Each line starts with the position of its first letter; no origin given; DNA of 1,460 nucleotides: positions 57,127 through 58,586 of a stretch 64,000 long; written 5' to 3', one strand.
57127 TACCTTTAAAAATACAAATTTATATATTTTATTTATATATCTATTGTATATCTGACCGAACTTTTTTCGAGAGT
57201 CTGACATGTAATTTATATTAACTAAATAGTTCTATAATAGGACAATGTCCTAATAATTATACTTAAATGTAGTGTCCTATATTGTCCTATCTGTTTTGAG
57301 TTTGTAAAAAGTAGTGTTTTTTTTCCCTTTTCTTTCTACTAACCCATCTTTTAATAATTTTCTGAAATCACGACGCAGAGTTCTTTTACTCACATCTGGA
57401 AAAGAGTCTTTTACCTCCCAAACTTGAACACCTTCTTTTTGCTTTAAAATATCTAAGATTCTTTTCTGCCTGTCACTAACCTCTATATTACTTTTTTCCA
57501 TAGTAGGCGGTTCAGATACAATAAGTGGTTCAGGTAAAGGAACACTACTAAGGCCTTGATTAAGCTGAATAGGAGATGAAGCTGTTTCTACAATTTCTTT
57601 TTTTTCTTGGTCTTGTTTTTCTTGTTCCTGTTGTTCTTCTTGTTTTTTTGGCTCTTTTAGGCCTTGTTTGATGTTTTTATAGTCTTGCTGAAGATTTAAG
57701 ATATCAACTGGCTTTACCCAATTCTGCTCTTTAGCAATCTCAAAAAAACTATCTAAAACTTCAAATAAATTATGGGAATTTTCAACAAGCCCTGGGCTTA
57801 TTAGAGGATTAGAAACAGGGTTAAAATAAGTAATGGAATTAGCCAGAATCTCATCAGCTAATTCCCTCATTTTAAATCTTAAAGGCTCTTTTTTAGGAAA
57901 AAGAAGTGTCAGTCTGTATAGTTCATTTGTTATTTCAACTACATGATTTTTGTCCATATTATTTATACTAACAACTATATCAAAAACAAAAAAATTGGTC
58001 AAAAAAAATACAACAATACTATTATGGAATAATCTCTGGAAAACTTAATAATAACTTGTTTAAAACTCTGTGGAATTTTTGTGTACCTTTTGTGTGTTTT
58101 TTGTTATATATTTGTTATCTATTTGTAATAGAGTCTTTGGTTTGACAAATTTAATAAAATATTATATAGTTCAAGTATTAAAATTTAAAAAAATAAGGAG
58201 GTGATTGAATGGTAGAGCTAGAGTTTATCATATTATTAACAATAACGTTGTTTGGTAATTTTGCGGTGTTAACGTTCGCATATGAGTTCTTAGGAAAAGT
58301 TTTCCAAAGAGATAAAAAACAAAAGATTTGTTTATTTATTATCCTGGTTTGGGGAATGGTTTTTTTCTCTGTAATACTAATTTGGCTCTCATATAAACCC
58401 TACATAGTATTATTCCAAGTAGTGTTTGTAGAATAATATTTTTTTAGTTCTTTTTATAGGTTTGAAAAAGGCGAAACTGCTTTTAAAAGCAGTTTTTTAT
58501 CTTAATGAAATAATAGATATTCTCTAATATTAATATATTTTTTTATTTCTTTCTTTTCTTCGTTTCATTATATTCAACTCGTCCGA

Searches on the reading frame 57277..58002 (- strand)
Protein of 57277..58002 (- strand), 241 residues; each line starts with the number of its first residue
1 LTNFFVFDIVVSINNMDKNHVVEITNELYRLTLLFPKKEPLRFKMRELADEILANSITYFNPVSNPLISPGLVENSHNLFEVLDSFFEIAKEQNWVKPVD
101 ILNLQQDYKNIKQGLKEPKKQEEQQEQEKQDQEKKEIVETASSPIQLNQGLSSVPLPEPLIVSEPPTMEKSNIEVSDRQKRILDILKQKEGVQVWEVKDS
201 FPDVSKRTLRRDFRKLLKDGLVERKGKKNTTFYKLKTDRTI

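Call 12: search_protein_families(library=pfam, proteins=[window:57277-58002:-], max_evalue=0.01)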
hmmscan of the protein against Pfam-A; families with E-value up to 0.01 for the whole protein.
window:57277-58002:- (241 aa): 3 families
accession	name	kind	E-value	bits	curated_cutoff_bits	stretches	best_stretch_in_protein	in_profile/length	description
PF08220.18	HTH_DeoR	-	1.7e-07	31.3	21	1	178-224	1-46/57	DeoR-like helix-turn-helix domain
PF12840.13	HTH_20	-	0.00047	20.5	27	1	181-223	8-49/51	Helix-turn-helix domain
PF01638.23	HxlR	-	0.0032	17.7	20.8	1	194-230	21-57/91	HxlR-like helix-turn-helix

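Call 15: find_encoding_contigs(protein=window:57277-58002:-, flank=10000, max_places=10)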
Protein window:57277-58002:- (241 aa): no gene with exactly this product is on record in the collection.

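Call 45: find_related_loci(query=window:57277-57954:-, collection=genome_contigs, flank=10000)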
Query window:57277-57954:- (225 aa) in genome_contigs; peptide patterns used: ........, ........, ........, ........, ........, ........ (x = any residue, [..] = any of these).
207 stretches matched a pattern; 1 encode a relative of the query (tblastn E <= 1e-3); 1 distinct loci.
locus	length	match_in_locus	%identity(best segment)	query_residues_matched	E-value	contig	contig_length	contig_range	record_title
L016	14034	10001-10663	70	1-225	5e-94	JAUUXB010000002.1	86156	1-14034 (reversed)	MAG: bacterium isolate CSMAG_54 CSMAG_54_k141_1068573_length_86156_cov_8.9301, whole genome shotgun sequence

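Call 51: find_homologous_proteins(query=window:57277-57954:-, max_evalue=1e-10)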
Query window:57277-57954:- (225 aa): 1401 proteins with E <= 1e-10 among 1657 candidates; the best 120 are listed.
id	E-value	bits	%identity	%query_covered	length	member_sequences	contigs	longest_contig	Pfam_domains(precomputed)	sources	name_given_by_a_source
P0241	4.8e-139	479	100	100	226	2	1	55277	PF08220.19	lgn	-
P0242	1.3e-109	383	78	100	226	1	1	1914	PF08220.19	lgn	-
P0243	7.7e-93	328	71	100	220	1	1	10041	PF08220.19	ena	-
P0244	2.6e-91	323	72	100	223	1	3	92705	PF08220.19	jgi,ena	-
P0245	1.1e-90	321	72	99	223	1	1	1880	PF08220.19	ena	-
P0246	1.6e-90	321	71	99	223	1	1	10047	PF08220.19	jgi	-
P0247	2.5e-90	320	71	99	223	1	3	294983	PF08220.19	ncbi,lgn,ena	-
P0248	2.7e-89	317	70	99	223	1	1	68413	PF08220.19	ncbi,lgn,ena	-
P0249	5.5e-88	312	63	100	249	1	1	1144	PF08220.19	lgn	-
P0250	2.7e-87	310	69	99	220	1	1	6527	PF08220.19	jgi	jgi:hypothetical protein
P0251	4.5e-87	309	69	100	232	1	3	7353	PF08220.19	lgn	-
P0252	1.3e-83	298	70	100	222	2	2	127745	PF08220.19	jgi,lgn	-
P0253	5.7e-80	286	69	100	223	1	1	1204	PF08220.19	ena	-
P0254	2.2e-79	284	65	100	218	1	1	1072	PF08220.19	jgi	-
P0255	1.1e-78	282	66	100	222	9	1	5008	PF08220.19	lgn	-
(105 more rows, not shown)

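Call 52: find_encoding_contigs(protein=P0241, flank=10000, max_places=4)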
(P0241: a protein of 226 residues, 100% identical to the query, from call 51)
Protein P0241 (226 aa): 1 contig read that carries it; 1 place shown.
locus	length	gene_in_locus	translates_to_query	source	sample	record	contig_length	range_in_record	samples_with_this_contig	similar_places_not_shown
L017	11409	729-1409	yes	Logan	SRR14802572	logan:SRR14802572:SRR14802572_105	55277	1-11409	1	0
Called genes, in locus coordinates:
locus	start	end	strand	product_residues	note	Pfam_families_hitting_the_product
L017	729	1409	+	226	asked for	PF08220:HTH_DeoR (weak)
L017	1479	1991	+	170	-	PF04542:Sigma70_r2, PF08281:Sigma70_r4_2, PF04545:Sigma70_r4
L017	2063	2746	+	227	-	PF18915:DUF5667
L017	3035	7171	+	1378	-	-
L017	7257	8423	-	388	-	PF13439:Glyco_transf_4, PF13579:Glyco_trans_4_4 (faint), PF00534:Glycos_transf_1, PF13692:Glyco_trans_1_4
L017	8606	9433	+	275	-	PF03721:UDPG_MGDP_dh_N, PF00984:UDPG_MGDP_dh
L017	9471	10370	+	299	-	PF01073:3Beta_HSD, PF01370:Epimerase, PF02719:Polysacc_synt_2, PF04321:RmlD_sub_bind, PF05368:NmrA, PF07993:NAD_binding_4 (faint), PF13460:NAD_binding_10, PF16363:GDP_Man_Dehyd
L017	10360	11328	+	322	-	PF00106:adh_short (weak), PF01073:3Beta_HSD, PF01370:Epimerase, PF02719:Polysacc_synt_2, PF04321:RmlD_sub_bind, PF07993:NAD_binding_4, PF13460:NAD_binding_10, PF16363:GDP_Man_Dehyd, +2 more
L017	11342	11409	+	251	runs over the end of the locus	PF01522:Polysacc_deac_1, PF03065:Glyco_hydro_57 (weak)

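Call 53: find_encoding_contigs(protein=P0244, flank=10000, max_places=3)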
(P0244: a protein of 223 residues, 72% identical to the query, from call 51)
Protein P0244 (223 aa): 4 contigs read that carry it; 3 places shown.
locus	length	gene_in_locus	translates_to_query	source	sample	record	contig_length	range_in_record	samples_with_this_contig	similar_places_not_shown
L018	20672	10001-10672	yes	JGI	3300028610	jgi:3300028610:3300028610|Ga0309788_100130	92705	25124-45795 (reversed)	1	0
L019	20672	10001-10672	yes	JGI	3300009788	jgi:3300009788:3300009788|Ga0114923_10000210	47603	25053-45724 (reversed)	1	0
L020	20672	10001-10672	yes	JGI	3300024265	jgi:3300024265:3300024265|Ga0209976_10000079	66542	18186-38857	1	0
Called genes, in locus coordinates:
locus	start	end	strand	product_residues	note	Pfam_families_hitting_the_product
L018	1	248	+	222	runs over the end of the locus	-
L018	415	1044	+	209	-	-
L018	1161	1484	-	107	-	PF04542:Sigma70_r2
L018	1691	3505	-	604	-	-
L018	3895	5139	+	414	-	PF03235:GmrSD_N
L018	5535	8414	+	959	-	PF04313:HSDR_N (faint), PF02384:N6_Mtase, PF01170:UPF0020 (weak), PF20473:MmeI_Mtase, PF07669:Eco57I, PF12950:TaqI_C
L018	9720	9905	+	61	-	-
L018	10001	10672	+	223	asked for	PF08220:HTH_DeoR (weak)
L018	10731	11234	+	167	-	PF04542:Sigma70_r2, PF08281:Sigma70_r4_2, PF04545:Sigma70_r4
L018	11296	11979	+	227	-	PF18915:DUF5667 (faint)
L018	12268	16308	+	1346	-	-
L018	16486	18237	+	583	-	-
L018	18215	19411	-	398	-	PF13439:Glyco_transf_4, PF13579:Glyco_trans_4_4, PF20706:GT4-conflict (weak), PF00534:Glycos_transf_1, PF13692:Glyco_trans_1_4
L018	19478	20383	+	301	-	PF01073:3Beta_HSD, PF01370:Epimerase, PF02719:Polysacc_synt_2, PF04321:RmlD_sub_bind, PF05368:NmrA, PF07993:NAD_binding_4 (faint), PF13460:NAD_binding_10, PF16363:GDP_Man_Dehyd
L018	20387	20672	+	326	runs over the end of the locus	PF00106:adh_short (weak), PF01073:3Beta_HSD, PF01370:Epimerase, PF02719:Polysacc_synt_2, PF04321:RmlD_sub_bind, PF07993:NAD_binding_4, PF16363:GDP_Man_Dehyd, PF02719:Polysacc_synt_2, +2 more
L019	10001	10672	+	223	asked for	PF08220:HTH_DeoR (weak)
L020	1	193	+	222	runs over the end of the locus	-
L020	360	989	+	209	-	-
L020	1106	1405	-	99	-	PF04542:Sigma70_r2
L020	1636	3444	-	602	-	-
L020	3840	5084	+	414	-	PF03235:GmrSD_N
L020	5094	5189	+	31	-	-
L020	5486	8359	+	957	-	PF04313:HSDR_N (faint), PF02384:N6_Mtase, PF01170:UPF0020 (weak), PF20473:MmeI_Mtase, PF07669:Eco57I, PF12950:TaqI_C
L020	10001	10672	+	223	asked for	PF08220:HTH_DeoR (weak)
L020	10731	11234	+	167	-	PF04542:Sigma70_r2, PF08281:Sigma70_r4_2, PF04545:Sigma70_r4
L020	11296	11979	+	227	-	PF18915:DUF5667 (faint)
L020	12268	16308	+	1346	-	-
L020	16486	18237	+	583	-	-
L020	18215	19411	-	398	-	PF13439:Glyco_transf_4, PF13579:Glyco_trans_4_4, PF20706:GT4-conflict (weak), PF00534:Glycos_transf_1, PF13692:Glyco_trans_1_4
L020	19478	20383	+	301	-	PF01073:3Beta_HSD, PF01370:Epimerase, PF02719:Polysacc_synt_2, PF04321:RmlD_sub_bind, PF05368:NmrA, PF07993:NAD_binding_4 (faint), PF13460:NAD_binding_10, PF16363:GDP_Man_Dehyd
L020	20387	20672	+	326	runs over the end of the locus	PF00106:adh_short (weak), PF01073:3Beta_HSD, PF01370:Epimerase, PF02719:Polysacc_synt_2, PF04321:RmlD_sub_bind, PF07993:NAD_binding_4, PF16363:GDP_Man_Dehyd, PF02719:Polysacc_synt_2, +2 more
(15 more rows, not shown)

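Call 54: find_encoding_contigs(protein=P0247, flank=10000, max_places=3)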
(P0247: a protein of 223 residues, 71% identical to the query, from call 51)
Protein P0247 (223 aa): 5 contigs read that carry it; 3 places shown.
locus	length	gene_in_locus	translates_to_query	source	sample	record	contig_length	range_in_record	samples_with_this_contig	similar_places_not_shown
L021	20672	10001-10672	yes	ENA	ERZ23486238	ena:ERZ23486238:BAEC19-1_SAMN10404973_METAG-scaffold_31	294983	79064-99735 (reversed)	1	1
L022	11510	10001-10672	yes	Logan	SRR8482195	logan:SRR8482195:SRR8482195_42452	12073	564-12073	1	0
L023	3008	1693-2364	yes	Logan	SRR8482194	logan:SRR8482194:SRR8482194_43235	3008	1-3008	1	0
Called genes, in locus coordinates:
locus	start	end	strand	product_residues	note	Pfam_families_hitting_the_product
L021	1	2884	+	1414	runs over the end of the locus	PF00932:LTD, PF00801:PKD, PF18911:PKD_4, PF00932:LTD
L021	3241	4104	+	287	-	-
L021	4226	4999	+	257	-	-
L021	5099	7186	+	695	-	PF06508:QueC (faint)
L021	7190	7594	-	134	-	PF04266:ASCH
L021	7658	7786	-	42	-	-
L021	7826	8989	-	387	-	PF07495:Y_Y_Y (weak)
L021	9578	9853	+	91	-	-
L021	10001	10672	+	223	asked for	PF08220:HTH_DeoR (weak)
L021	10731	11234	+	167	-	PF04542:Sigma70_r2, PF08281:Sigma70_r4_2, PF04545:Sigma70_r4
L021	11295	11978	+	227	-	PF18915:DUF5667 (weak)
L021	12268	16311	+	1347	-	-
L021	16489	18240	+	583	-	-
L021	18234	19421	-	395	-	PF13439:Glyco_transf_4, PF20706:GT4-conflict (weak), PF00534:Glycos_transf_1, PF13692:Glyco_trans_1_4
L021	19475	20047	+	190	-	PF02698:DUF218 (weak)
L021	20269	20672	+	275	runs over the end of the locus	PF03721:UDPG_MGDP_dh_N, PF00984:UDPG_MGDP_dh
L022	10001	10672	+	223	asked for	PF08220:HTH_DeoR (weak)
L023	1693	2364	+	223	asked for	PF08220:HTH_DeoR (weak)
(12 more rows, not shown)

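Call 75: search_protein_families(library=pfam, proteins=[L021:3241-4104:+, L021:4226-4999:+, L021:5099-7186:+, L021:7826-8989:-], max_evalue=0.01)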
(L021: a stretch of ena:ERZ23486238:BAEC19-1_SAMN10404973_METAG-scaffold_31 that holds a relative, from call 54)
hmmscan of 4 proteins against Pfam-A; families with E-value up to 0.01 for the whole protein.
L021:3241-4104:+ (287 aa): 0 families

L021:4226-4999:+ (257 aa): 0 families

L021:5099-7186:+ (695 aa): 1 family
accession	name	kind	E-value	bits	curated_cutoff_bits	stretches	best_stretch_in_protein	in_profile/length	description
PF06508.19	QueC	-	2.9e-06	27.4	22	1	375-595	1-206/210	Queuosine biosynthesis protein QueC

L021:7826-8989:- (387 aa): 2 families
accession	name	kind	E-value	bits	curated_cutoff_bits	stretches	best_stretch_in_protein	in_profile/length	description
PF07495.19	Y_Y_Y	-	4.7e-06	26.8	26.6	1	104-164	4-63/65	Y_Y_Y domain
PF00932.25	LTD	-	4.4e-05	24.2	34.3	0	354-382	80-108/109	Lamin Tail Domain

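Call 76: search_protein_families(library=phrogs, proteins=[L021:3241-4104:+, L021:4226-4999:+, L021:5099-7186:+, L021:7826-8989:-], max_evalue=0.001)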
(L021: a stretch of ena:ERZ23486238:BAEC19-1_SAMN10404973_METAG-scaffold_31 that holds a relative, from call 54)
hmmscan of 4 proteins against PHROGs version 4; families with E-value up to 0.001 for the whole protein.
L021:3241-4104:+ (287 aa): 0 families

L021:4226-4999:+ (257 aa): 0 families

L021:5099-7186:+ (695 aa): 1 family
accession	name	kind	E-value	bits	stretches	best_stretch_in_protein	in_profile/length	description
phrog_1550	-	moron, auxiliary metabolic gene and host takeover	1.9e-27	97.1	1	265-691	33-406/418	QueC-like queuosine biosynthesis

L021:7826-8989:- (387 aa): 0 families

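Call 77: search_protein_families(library=padloc, proteins=[L021:3241-4104:+, L021:4226-4999:+, L021:5099-7186:+, L018:3895-5139:+, L018:5535-8414:+, L018:1691-3505:-, L016:8300-9442:-, L016:7165-7956:+, L016:6426-7151:+], max_evalue=0.001)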
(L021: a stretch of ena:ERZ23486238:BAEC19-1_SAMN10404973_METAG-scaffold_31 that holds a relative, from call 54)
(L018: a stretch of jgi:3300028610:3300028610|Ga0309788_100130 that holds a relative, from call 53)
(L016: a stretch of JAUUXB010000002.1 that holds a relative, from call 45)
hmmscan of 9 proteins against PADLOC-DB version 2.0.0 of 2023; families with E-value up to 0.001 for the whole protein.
L021:3241-4104:+ (287 aa): 0 families

L021:4226-4999:+ (257 aa): 0 families

L021:5099-7186:+ (695 aa): 2 families
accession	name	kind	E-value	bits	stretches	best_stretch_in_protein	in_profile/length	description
PDLC02214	QatC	-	1.1e-57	194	1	286-674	53-441/453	-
PDLC00911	QueC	-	0.00058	18.1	0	508-560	115-165/190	QueC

L018:3895-5139:+ (414 aa): 4 families
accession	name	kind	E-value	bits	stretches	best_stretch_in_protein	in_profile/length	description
PDLC03877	NsnA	-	3.4e-18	64.1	1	7-195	46-248/385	-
PDLC04027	PD-T4-2_A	-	2.9e-12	44.3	1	17-90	43-115/363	-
PDLC03418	REase_II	-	5.5e-12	43.5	2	24-122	30-126/372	Type II restriction enzyme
PDLC04709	PDC-M55C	-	8.4e-06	22.7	1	31-73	33-74/554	-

L018:5535-8414:+ (959 aa): 64 families (the best 25 are shown)
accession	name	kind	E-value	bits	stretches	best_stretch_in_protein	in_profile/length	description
PDLC03604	REase_MTase_IIG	-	6.5e-99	330.3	1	8-952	6-1000/1011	Type IIG restriction enzyme-methyltransferase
PDLC03612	REase_MTase_IIG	-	1.8e-42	143.6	1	463-957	766-1244/1247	Type IIG restriction enzyme-methyltransferase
PDLC03609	REase_MTase_IIG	-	1.7e-40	136.7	2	381-869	437-910/1066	Type IIG restriction enzyme-methyltransferase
PDLC03629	REase_MTase_IIG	-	1.6e-32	110.4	1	321-608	347-690/1182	Type IIG restriction enzyme-methyltransferase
PDLC02521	PglX|PglXI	-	6.3e-32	108.5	2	500-651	481-635/1174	PglX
PDLC03248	MTase_II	-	2.5e-31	107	1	485-938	70-519/521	Type II methyltransferase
PDLC03250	MTase_II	-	6.7e-31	105.7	2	404-956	243-768/775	Type II methyltransferase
PDLC03335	MTase_II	-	1.2e-30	104.8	1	290-881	21-566/607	Type II methyltransferase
PDLC04134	mad2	-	9.2e-29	98.6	1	30-629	3-468/492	mads_2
PDLC02529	PglX|PglXI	-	6.8e-27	91.6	1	287-512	144-369/1189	PglX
PDLC03630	REase_MTase_IIG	-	1.7e-26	90.4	2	344-443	366-468/1100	Type IIG restriction enzyme-methyltransferase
PDLC02525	PglX|PglXI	-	3.6e-26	90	2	378-448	282-352/607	PglX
PDLC03348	MTase_II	-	3.7e-25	86.6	1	341-588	213-436/727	Type II methyltransferase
PDLC03600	REase_MTase_IIG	-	6.2e-25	85.3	2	501-652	497-650/1205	Type IIG restriction enzyme-methyltransferase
PDLC03601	REase_MTase_IIG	-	7.7e-25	84.9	3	495-913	668-1081/1110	Type IIG restriction enzyme-methyltransferase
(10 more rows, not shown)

L018:1691-3505:- (604 aa): 0 families

L016:8300-9442:- (380 aa): 0 families

L016:7165-7956:+ (263 aa): 0 families

L016:6426-7151:+ (241 aa): 1 family
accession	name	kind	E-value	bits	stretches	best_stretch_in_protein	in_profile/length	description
PDLC04262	PDC-M01B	-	0.00033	18.5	1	7-56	79-125/259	-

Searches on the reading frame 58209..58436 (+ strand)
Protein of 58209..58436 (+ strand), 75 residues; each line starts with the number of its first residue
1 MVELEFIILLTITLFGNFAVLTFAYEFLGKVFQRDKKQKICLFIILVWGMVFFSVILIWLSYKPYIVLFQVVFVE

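Call 12: search_protein_families(library=pfam, proteins=[window:58209-58436:+], max_evalue=0.01)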
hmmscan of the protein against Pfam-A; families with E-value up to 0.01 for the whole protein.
window:58209-58436:+ (75 aa): 0 families
